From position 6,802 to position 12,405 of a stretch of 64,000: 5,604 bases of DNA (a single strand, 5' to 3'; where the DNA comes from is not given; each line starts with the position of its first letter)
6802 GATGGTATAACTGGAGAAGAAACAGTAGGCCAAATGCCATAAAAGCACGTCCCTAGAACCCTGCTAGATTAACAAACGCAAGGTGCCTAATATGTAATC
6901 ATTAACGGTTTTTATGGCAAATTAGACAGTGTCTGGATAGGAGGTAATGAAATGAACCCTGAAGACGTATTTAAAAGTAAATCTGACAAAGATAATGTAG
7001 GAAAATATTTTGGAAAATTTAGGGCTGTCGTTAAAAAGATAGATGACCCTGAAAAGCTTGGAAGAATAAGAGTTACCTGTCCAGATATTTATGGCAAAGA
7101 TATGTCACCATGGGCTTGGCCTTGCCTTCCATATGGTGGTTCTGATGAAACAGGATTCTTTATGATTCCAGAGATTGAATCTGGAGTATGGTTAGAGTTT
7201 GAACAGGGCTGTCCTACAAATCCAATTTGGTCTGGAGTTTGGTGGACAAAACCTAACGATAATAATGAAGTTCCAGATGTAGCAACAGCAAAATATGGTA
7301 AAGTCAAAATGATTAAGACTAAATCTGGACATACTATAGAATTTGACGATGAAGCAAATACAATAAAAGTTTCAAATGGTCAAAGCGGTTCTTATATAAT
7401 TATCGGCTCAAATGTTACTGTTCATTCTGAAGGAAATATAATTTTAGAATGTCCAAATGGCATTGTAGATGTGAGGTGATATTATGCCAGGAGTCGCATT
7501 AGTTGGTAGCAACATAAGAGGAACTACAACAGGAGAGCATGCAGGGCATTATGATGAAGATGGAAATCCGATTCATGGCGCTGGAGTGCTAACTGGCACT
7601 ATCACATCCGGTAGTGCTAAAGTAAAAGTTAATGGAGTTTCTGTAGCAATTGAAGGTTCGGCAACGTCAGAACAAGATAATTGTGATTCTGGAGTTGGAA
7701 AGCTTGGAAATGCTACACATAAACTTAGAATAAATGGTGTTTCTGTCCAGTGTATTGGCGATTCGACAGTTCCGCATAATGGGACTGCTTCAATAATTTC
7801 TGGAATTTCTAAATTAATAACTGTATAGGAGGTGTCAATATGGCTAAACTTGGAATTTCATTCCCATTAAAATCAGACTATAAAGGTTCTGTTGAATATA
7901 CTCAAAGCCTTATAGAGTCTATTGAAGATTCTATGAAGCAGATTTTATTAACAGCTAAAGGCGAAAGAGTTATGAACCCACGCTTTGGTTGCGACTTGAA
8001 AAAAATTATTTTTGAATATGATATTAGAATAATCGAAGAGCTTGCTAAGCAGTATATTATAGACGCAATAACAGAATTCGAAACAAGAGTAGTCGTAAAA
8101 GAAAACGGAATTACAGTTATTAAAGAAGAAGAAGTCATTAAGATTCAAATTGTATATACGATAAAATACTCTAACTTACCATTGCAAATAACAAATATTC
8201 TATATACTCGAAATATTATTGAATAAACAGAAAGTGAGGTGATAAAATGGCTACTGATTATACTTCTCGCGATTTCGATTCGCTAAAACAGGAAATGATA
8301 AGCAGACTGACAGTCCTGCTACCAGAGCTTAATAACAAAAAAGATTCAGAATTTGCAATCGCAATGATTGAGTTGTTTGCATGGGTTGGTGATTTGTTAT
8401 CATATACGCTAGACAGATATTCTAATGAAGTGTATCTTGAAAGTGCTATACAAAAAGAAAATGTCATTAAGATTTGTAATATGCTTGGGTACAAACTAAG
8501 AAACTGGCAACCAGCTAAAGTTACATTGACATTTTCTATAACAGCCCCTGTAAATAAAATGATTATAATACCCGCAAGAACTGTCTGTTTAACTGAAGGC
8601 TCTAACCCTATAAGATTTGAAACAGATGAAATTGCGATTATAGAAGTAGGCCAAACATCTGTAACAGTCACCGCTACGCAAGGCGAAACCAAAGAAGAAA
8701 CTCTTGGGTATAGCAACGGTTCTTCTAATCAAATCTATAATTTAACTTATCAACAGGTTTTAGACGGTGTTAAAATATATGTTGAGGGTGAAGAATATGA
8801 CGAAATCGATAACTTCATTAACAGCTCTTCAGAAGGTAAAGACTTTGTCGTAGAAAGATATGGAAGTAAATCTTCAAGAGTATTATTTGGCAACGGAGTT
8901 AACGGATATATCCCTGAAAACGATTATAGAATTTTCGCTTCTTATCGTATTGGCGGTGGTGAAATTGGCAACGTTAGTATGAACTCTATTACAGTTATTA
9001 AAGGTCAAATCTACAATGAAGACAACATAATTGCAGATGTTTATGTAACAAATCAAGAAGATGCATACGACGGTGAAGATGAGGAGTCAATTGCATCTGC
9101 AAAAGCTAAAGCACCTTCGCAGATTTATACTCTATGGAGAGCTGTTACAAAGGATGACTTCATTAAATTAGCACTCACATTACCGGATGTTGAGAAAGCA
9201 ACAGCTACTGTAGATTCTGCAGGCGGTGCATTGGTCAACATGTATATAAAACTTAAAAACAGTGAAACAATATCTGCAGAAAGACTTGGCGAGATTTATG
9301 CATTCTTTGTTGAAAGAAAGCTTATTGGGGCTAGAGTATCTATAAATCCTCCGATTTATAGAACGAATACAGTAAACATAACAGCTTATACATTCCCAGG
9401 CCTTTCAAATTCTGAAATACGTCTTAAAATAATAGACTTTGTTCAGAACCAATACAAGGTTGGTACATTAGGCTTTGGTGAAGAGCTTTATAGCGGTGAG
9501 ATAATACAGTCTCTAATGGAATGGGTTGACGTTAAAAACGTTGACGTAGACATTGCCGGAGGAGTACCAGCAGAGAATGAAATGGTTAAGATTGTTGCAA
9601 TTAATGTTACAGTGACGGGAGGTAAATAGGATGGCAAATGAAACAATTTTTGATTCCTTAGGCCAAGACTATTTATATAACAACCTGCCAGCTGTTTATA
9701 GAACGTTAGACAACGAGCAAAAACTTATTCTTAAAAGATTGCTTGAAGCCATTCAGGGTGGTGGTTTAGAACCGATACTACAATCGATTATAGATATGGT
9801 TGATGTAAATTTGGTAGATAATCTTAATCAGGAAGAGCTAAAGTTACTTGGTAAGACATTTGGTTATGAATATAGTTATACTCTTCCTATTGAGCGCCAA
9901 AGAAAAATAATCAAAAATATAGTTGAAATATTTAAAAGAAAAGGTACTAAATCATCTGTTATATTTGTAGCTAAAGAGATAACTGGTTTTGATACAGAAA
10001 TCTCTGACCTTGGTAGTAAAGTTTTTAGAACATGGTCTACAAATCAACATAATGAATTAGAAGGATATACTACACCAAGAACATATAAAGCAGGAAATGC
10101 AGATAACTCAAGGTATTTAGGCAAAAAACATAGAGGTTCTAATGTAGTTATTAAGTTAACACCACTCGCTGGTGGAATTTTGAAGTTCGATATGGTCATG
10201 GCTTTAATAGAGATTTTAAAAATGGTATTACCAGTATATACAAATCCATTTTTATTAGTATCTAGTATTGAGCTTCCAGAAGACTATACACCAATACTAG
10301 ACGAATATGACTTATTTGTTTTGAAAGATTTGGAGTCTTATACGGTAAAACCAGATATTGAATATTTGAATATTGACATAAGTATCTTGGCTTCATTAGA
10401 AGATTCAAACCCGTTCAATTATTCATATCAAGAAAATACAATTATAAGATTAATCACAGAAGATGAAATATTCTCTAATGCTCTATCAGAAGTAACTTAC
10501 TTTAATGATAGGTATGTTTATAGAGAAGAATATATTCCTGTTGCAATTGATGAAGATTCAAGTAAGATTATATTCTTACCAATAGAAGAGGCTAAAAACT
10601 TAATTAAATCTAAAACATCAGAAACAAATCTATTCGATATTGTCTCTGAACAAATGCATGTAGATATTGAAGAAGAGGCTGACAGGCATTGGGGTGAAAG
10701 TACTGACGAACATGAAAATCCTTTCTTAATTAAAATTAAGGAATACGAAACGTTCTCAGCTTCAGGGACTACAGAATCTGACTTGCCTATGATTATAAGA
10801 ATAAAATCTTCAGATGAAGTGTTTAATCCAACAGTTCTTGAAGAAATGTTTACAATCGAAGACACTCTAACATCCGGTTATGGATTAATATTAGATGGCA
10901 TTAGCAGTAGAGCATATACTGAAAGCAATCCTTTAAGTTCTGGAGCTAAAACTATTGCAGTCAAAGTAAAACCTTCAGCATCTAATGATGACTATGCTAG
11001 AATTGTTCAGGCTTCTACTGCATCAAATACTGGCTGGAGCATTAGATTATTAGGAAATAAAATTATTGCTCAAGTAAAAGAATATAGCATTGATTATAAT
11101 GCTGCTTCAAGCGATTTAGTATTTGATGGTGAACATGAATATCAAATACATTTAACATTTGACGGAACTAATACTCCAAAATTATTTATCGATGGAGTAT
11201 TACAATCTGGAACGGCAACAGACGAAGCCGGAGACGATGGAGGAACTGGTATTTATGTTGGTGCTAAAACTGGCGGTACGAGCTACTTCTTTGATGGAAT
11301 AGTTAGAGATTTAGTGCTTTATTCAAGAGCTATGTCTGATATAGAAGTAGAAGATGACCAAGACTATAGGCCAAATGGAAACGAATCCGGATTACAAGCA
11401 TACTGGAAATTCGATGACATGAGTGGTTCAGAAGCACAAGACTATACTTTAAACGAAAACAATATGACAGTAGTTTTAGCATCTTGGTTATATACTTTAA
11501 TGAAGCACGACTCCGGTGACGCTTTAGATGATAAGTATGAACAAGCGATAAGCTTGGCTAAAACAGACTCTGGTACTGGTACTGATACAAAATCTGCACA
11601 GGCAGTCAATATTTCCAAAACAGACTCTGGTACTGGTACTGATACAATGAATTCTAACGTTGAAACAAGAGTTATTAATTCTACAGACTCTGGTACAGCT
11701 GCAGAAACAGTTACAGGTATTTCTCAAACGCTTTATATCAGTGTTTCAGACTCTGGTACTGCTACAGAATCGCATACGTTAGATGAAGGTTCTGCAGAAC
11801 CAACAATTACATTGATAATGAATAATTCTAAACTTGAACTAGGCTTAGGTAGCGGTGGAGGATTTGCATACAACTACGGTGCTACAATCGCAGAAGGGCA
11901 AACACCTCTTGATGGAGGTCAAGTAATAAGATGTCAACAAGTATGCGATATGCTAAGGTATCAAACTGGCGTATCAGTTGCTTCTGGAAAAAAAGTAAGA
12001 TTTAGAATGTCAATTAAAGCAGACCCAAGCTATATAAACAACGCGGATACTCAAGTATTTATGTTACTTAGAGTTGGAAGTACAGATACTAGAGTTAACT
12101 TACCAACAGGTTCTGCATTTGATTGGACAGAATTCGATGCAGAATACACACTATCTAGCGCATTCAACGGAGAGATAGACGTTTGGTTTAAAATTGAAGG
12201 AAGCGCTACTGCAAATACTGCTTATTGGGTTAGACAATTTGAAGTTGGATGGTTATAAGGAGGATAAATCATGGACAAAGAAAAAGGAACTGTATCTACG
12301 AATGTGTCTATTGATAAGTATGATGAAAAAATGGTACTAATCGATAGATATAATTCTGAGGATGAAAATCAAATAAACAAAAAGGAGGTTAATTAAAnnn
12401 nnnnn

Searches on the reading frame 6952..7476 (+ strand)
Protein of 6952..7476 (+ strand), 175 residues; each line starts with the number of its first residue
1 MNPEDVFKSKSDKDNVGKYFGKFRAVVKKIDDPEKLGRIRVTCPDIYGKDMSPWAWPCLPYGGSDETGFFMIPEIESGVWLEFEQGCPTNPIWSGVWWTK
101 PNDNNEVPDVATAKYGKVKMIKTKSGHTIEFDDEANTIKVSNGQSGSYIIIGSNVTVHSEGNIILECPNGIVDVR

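Call 12: search_protein_families(library=phrogs, proteins=[window:6952-7476:+], max_evalue=0.001)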
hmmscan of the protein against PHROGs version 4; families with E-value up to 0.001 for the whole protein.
window:6952-7476:+ (175 aa): 1 family
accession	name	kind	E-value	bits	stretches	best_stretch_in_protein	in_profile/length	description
phrog_430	-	tail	2e-10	40.7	1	12-108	10-116/868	baseplate hub subunit and tail lysozyme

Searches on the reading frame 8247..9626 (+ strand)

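Call 12: search_protein_families(library=phrogs, proteins=[window:8247-9626:+], max_evalue=0.001)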
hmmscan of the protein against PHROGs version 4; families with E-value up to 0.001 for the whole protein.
window:8247-9626:+ (460 aa): 5 families
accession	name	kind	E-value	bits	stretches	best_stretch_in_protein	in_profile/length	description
phrog_219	-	tail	1.5e-32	114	1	3-419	4-441/598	baseplate wedge subunit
phrog_6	-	tail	1.3e-24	87.8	2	5-146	67-201/548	baseplate wedge subunit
phrog_10646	-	tail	4.6e-15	55.7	1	5-91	28-115/1142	baseplate wedge subunit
phrog_1369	-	tail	3.4e-08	33.7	1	40-289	30-281/489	baseplate protein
phrog_21670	-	unknown function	7.2e-05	23.4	1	41-145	42-143/152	-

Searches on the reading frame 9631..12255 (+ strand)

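Call 12: search_protein_families(library=phrogs, proteins=[window:9631-12255:+], max_evalue=0.001)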
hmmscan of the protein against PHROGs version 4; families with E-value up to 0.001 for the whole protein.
window:9631-12255:+ (875 aa): 2 families
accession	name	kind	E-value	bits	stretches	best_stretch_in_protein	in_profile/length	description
phrog_14404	-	tail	0.00024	21.4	1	59-110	47-99/363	baseplate protein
phrog_48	-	tail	0.00024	21.2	1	53-110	40-98/478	tail protein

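Call 91: search_protein_families(library=pfam, proteins=[window:9631-12255:+], max_evalue=0.01)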
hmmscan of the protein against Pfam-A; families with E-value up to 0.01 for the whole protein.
window:9631-12255:+ (875 aa): 2 families
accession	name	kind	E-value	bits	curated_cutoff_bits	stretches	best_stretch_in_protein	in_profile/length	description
PF13385.13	Laminin_G_3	-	2.3e-13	51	27.6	1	425-573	4-150/151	Concanavalin A-like lectin/glucanases superfamily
PF09684.15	Tail_P2_I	-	0.00026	21.3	20.6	1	55-141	25-103/139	Phage tail protein (Tail_P2_I)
